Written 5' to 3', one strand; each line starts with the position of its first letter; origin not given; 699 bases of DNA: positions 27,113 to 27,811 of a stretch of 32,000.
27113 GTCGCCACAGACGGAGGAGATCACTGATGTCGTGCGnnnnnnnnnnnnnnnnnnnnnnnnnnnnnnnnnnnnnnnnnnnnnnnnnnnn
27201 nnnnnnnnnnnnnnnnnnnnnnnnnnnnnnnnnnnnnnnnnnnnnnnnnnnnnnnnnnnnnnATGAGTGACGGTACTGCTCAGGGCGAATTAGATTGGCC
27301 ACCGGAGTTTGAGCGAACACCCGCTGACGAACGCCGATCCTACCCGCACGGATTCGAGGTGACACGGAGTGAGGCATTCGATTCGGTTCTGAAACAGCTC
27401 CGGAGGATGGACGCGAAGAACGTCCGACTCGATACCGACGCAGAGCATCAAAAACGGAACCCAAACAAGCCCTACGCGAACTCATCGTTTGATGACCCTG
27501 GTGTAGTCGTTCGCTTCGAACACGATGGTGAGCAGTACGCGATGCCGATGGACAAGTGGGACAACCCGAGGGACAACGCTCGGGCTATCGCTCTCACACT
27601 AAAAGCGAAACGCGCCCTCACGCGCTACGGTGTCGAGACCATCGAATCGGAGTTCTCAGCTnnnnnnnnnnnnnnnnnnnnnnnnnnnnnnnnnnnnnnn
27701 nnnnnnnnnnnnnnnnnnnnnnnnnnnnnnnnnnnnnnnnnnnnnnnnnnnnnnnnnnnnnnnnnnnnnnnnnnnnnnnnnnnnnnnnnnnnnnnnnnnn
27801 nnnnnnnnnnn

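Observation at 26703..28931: Integrase operon preceded by three zinc-binding mini-proteins and a J-domain protein, all translationally coupled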

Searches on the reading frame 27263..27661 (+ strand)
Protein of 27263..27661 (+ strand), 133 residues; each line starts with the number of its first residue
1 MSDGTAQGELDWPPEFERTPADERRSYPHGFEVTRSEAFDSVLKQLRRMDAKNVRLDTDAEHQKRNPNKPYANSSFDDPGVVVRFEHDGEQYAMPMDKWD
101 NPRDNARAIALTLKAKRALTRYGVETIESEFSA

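Call 29: search_solved_structures(query=A2, max_evalue=10)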
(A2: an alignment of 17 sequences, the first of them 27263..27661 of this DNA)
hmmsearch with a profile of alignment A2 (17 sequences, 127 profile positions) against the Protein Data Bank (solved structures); distinct sequences matched with E-value up to 10: 2.
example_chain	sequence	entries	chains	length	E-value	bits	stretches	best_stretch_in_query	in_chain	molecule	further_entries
3a74_A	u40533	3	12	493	0.79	13.1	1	15-111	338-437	Lysyl-tRNA synthetase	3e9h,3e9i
3ldg_A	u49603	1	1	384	0.8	13.1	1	32-94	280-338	Putative uncharacterized protein SMU.472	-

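Call 38: search_protein_representatives(alignment_id=A2)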
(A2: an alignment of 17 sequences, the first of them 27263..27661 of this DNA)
Query: 17 sequences, 127 profile positions. Proteins with E-value up to 0.001 (for the whole library): 2851; up to 1e-10: 964; up to 1e-30: 22. The best 150 are listed.
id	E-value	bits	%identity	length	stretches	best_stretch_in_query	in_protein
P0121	1.4e-54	199.8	-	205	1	3-127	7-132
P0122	1.7e-50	186.6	-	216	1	4-127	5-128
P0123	2.5e-46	173.2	-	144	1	3-107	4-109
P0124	4.6e-45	169.1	-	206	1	4-126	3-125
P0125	1.0e-41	158.2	-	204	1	2-126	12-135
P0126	3.3e-41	156.6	-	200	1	4-126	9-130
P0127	4.8e-41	156.1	-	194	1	3-123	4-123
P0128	4.3e-40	153.0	-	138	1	3-127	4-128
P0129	1.8e-39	151.0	-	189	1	3-126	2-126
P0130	2.2e-39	150.7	-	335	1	2-127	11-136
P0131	1.4e-38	148.2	-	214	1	1-126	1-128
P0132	2.6e-37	144.0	-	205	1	3-126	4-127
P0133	1.6e-36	141.5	-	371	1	3-126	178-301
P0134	1.7e-34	134.9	-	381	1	3-126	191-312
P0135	2.4e-34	134.4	-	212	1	2-127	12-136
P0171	1.9e-21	92.7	-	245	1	4-121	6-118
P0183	5.2e-20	88.1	-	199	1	4-120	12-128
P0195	2.2e-19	86.1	-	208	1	4-121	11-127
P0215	3.3e-18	82.3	-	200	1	4-121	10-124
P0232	1.4e-17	80.2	-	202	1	4-121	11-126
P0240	2.8e-17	79.3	-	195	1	4-121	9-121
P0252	6.3e-17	78.1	-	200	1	4-120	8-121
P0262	9.0e-17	77.6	-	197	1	4-119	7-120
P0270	1.7e-16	76.7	-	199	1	3-120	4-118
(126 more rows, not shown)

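Call 41: list_cluster_members(proteins=[P0183, P0195, P0215, P0232, P0240, P0252, P0262, P0270, P0171, P0133])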
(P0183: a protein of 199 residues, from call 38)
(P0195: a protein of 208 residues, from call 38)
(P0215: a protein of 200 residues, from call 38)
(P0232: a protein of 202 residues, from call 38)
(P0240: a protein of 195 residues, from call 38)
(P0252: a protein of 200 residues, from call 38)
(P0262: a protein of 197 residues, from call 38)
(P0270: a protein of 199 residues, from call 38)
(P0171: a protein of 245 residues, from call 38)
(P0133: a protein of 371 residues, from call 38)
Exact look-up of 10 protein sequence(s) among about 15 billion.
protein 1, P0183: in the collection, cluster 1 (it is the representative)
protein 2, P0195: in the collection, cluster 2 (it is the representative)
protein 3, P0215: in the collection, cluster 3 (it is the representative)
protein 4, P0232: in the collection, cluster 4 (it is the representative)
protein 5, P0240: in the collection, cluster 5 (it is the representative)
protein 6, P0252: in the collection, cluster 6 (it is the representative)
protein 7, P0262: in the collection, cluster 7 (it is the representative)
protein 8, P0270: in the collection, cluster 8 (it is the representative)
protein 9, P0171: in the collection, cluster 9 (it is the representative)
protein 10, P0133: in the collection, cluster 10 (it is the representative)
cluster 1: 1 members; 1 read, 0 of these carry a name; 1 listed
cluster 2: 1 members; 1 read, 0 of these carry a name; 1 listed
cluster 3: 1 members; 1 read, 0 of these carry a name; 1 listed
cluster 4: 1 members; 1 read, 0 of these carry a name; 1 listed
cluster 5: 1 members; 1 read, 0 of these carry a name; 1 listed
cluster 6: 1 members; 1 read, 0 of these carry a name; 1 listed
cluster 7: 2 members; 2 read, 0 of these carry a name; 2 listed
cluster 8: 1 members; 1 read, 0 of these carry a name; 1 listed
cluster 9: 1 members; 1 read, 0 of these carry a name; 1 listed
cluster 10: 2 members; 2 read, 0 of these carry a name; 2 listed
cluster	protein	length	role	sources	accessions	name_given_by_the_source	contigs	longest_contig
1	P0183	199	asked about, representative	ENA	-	-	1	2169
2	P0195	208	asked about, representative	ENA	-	-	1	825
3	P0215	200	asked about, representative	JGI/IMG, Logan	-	-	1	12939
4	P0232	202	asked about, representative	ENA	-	-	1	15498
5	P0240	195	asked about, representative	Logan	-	-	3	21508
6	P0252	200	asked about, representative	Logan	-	-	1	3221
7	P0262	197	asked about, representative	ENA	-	-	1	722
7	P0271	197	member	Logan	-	-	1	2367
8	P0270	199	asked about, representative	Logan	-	-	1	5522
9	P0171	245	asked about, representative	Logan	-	-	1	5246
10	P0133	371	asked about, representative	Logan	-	-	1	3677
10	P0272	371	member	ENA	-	-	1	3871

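Call 57: predict_structure(alignment_id=A2)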
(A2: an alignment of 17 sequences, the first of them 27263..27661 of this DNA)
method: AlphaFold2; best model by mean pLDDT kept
length: 133 residues; sequences in the alignment: 17
mean_pLDDT: 79.4   pTM: 0.75
mean pLDDT of the five models: 79.4, 77.9, 77.6, 76.9, 74.3
residues with pLDDT >= 90: 57; 70-90: 42; 50-70: 19; < 50: 15
segments of 3 or more residues with pLDDT < 50: 1-7, 126-133
pLDDT, mean of each block of 10 residues (from residue 1): 49 90 84 87 93 87 61 72 93 93 92 87 55 41
secondary structure, 60 per line:
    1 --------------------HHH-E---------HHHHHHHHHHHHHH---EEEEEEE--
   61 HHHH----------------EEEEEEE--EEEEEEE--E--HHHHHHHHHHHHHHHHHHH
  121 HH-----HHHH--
elements in order: H35-48 E52-58 H61-64 E81-87 E90-96 H102-122 H128-131

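Call 68: fold_search(model_id=the predicted structure, library=pdb)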
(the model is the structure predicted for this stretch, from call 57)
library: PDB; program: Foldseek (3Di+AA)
matches with E <= 10: 622; with E <= 0.001: 0
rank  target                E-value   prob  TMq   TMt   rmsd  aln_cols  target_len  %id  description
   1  8rd8_D                8.4e-02  0.95  0.43  0.52   9.9       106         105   10  Cryo-EM structure of P. urativorans 70S ribosome in complex with hibernation factors Balon and RaiA (structure 1). (released 2024-02-21)
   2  8wi7_w                1.9e-01  0.72  0.40  0.23   8.9       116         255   13  Cryo- EM structure of Mycobacterium smegmatis 70S ribosome, bS1 and RafH. (released 2024-02-28)
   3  3tqm_C                3.6e-01  0.72  0.36  0.49   4.9        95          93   12  Structure of an ribosomal subunit interface protein from Coxiella burnetii (released 2011-09-28)
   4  5gz6_A                5.1e-01  0.14  0.17  0.08   9.9        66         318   17  Structure of D-amino acid dehydrogenase in complex with NADPH and 2-keto-6-aminocapronic acid (released 2017-04-12)
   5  9kbz_A                5.7e-01  0.41  0.35  0.04  10.8       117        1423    8  Cryo-EM structure of DCL4-DRB4CTD-dsRNA complex (released 2026-02-18)
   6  8q2c_A                5.7e-01  0.28  0.20  0.17   7.3        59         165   14  Crystal structure of the E. coli PqiC Lipoprotein (released 2023-09-20)
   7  9kby_A                6.1e-01  0.57  0.35  0.08   4.4        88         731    9  Cryo-EM structure of DCL4-Hairpin RNA complex (released 2026-02-18)
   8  5kol_A                6.5e-01  0.33  0.24  0.19   3.3        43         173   19  Crystal structure of the competence-damaged protein (CinA) superfamily protein ECK1530/EC0983 from Escherichia coli (released 2016-07-27)
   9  9asm_B                6.5e-01  0.12  0.24  0.17   9.8       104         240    9  Human Drosha and DGCR8 in complex with Pri-let-7f1 (released 2024-09-04)
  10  4y4o_2y               6.9e-01  0.51  0.40  0.53   8.3       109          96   12  Crystal structure of the Thermus thermophilus 70S ribosome with rRNA modifications and bound to protein Y (YfiA) at 2 (released 2015-03-18)
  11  8zxr_A                6.9e-01  0.20  0.24  0.30   6.9        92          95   11  Crystal structure of Ssr1698 in complex with heme c (released 2024-12-25)
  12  1vm6_B                7.8e-01  0.12  0.25  0.17   9.5        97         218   18  Crystal structure of Dihydrodipicolinate reductase (TM1520) from Thermotoga maritima at 2.27 A resolution (released 2004-09-21)
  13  3tqm_A                8.2e-01  0.41  0.37  0.50   6.8       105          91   14  Structure of an ribosomal subunit interface protein from Coxiella burnetii (released 2011-09-28)
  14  6l19_B                8.2e-01  0.23  0.23  0.20   3.0        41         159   20  The crystal structure of competence or damage-inducible protein from Enterobacter asburiae (released 2019-10-16)
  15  5ngm_Av               9.3e-01  0.13  0.28  0.24  12.6       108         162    9  2.9S structure of the 70S ribosome composing the S. aureus 100S complex (released 2017-10-04)
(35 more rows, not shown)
